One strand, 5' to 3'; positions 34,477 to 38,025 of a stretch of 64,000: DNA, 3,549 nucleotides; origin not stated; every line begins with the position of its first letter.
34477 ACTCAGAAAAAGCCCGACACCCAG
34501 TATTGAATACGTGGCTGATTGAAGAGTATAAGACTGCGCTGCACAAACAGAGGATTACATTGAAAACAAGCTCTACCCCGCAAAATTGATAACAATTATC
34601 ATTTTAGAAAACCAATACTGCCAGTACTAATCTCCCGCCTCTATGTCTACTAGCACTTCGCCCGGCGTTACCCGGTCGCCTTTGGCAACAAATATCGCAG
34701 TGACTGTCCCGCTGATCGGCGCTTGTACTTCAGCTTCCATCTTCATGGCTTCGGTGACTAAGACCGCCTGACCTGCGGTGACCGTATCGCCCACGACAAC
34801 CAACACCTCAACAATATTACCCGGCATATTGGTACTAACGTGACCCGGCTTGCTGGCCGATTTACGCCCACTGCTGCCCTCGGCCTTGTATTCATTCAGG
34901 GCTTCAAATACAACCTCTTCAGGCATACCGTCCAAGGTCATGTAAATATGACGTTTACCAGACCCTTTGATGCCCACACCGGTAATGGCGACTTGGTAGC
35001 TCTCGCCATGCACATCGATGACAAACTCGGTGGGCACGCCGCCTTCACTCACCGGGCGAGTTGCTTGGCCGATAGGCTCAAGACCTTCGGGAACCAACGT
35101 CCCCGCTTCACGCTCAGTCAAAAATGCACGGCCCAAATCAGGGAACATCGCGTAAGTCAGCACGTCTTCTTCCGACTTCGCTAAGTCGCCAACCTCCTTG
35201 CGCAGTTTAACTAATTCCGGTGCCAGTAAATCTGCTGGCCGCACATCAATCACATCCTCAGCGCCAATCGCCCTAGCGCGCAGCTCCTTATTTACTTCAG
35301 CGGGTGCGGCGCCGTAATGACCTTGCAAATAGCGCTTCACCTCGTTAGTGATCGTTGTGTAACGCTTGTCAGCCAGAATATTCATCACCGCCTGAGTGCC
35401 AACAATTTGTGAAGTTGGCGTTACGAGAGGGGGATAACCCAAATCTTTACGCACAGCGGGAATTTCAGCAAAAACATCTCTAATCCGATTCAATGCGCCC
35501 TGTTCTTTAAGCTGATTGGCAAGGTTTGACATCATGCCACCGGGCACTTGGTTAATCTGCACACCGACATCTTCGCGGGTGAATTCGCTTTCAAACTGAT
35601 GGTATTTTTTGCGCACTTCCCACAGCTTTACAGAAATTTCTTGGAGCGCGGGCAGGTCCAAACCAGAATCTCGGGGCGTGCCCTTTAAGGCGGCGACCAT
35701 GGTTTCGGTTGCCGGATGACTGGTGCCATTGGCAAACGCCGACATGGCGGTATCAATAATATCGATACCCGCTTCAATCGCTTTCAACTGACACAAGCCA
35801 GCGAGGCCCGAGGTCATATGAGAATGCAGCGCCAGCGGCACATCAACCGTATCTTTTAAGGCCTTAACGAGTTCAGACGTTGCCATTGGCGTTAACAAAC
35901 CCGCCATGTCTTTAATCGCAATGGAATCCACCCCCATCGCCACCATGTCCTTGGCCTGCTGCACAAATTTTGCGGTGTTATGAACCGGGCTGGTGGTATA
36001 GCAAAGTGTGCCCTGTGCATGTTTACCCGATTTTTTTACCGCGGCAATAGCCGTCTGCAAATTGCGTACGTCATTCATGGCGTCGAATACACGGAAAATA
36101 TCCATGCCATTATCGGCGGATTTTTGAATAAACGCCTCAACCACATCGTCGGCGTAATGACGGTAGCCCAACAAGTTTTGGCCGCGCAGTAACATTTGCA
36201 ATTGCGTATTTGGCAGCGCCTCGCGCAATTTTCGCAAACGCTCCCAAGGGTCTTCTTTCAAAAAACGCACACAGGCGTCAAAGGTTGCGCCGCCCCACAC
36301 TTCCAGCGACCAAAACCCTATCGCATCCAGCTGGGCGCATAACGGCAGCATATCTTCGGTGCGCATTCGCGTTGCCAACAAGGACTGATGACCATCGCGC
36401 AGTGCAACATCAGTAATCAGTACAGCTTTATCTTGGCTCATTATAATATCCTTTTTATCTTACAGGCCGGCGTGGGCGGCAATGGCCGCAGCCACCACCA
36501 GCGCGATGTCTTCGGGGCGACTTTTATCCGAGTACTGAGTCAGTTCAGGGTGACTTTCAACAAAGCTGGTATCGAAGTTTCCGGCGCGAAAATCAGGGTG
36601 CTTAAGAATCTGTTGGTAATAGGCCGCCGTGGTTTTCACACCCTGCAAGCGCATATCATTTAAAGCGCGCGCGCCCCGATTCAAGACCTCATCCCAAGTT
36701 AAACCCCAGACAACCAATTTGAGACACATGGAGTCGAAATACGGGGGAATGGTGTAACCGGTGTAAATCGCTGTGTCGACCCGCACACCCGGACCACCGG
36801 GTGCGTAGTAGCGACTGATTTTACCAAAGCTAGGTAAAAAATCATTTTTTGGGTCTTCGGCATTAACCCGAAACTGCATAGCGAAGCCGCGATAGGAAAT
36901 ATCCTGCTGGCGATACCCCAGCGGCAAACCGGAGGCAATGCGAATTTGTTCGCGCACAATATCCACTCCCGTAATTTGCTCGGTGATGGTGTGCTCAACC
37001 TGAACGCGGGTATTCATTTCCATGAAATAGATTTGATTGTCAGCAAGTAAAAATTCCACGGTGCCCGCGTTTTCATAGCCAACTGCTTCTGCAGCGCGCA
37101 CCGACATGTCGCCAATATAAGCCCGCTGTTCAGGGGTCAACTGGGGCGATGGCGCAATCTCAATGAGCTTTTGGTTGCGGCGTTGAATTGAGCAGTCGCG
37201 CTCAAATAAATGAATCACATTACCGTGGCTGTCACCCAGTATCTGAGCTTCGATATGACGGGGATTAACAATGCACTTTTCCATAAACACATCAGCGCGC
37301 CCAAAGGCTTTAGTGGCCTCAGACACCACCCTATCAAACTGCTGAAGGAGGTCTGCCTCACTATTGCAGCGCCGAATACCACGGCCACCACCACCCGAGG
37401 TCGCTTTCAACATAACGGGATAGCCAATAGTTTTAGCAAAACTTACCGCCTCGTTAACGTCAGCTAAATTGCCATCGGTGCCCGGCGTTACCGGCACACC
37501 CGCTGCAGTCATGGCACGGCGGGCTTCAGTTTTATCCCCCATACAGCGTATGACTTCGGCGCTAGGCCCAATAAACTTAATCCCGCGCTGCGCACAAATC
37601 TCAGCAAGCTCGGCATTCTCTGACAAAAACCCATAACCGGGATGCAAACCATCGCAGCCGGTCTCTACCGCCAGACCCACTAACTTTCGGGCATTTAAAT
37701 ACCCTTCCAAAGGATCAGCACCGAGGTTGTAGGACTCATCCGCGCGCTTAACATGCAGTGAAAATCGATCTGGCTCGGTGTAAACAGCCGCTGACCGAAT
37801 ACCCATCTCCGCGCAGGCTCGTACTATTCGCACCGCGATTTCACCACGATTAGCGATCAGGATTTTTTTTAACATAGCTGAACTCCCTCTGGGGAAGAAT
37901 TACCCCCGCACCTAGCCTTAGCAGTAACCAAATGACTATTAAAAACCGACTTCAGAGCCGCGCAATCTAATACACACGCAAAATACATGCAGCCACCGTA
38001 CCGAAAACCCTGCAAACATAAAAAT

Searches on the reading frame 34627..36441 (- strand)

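Call 6: search_protein_families(library=ncbifam, max_evalue=1e-10, proteins=[window:34627-36441:-])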
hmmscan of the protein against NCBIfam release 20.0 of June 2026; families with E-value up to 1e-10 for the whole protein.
window:34627-36441:- (604 aa): 22 families
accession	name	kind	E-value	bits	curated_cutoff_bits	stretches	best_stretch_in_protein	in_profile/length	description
NF006761.0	PRK09282.1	domain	1.3e-270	899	402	1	5-601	2-590/591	pyruvate carboxylase subunit B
TIGR01108.1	oadA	equivalog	2.5e-247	822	756.5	1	9-597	1-582/582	sodium-extruding oxaloacetate decarboxylase subunit alpha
NF010645.0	PRK14042.1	equivalog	1.6e-235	783.4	1182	1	7-601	4-594/596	pyruvate carboxylase subunit B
NF010643.0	PRK14040.1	subfamily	2.1e-222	739.8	892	1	3-600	3-594/595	oxaloacetate decarboxylase subunit alpha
NF008985.0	PRK12331.1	equivalog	6.4e-199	661.5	718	1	6-446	3-446/465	oxaloacetate decarboxylase subunit alpha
NF010644.0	PRK14041.1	equivalog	1.7e-192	640.2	734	1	7-445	3-441/467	pyruvate carboxylase subunit B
NF008984.0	PRK12330.1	equivalog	3.7e-179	596.7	827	1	4-448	3-453/500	methylmalonyl-CoA carboxytransferase subunit 5S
NF009231.0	PRK12581.1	equivalog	5.3e-168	559.4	954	1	3-444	9-453/468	oxaloacetate decarboxylase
NF009554.0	PRK12999.1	equivalog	1.1e-149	500.3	965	1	2-601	529-1146/1147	pyruvate carboxylase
TIGR01235.1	pyruv_carbox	equivalog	3.6e-135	452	1114.45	1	2-601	526-1143/1143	pyruvate carboxylase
NF006049.0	PRK08195.1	subfamily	4.2e-25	88.5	229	1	3-273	4-266/344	4-hyroxy-2-oxovalerate/4-hydroxy-2-oxopentanoic acid aldolase,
TIGR03217.1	4OH_2_O_val_ald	equivalog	2.3e-21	76.4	286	1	6-270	2-258/334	4-hydroxy-2-oxovalerate aldolase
NF004173.0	PRK05641.1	equivalog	1e-20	74.9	199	1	471-600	23-152/153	putative acetyl-CoA carboxylase biotin carboxyl carrier protein subunit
NF005117.0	PRK06549.1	equivalog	5.1e-20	72.4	159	1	473-600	5-129/130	acetyl-CoA carboxylase biotin carboxyl carrier protein subunit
NF006079.0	PRK08225.1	equivalog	1e-15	57.5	95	1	534-601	3-70/70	acetyl-CoA carboxylase biotin carboxyl carrier protein subunit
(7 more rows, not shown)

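Call 7: search_protein_families(library=pfam, max_evalue=0.00001, proteins=[window:34627-36441:-])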
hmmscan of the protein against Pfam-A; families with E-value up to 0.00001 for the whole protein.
window:34627-36441:- (604 aa): 4 families
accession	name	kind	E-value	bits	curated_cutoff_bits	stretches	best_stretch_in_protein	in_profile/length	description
PF02436.23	PYC_OADA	-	3e-55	187.5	27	1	294-483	1-198/201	Conserved carboxylase domain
PF00682.25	HMGL-like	-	3.2e-21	76.4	29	1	7-270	2-257/260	HMGL-like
PF00364.28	Biotin_lipoyl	-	1.8e-17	63.4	22.1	1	535-600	3-73/73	Biotin-requiring enzyme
PF13533.13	Biotin_lipoyl_2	-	2e-09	37.5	29.8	1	571-599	2-30/32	Biotin-lipoyl like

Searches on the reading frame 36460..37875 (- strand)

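Call 36: search_protein_families(library=pfam, max_evalue=0.001, proteins=[window:36460-37875:-])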
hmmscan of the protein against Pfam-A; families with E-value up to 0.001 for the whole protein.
window:36460-37875:- (471 aa): 5 families
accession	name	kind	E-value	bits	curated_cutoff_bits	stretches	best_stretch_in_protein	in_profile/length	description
PF02786.22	CPSase_L_D2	-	2.5e-74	249.8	19.8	1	114-319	1-208/211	Carbamoyl-phosphate synthase L chain, ATP binding domain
PF00289.28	Biotin_carb_N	-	7.2e-42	142.8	25.5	1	1-109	1-110/110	Biotin carboxylase, N-terminal domain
PF02785.25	Biotin_carb_C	-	3.3e-40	137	32.4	1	334-440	1-107/108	Biotin carboxylase C-terminal domain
PF07478.18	Dala_Dala_lig_C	-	6.9e-10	39.2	24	1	145-289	30-174/204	D-ala D-ala ligase C-terminus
PF02222.28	ATP-grasp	-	1.4e-08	35.1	27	1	137-291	16-163/179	ATP-grasp domain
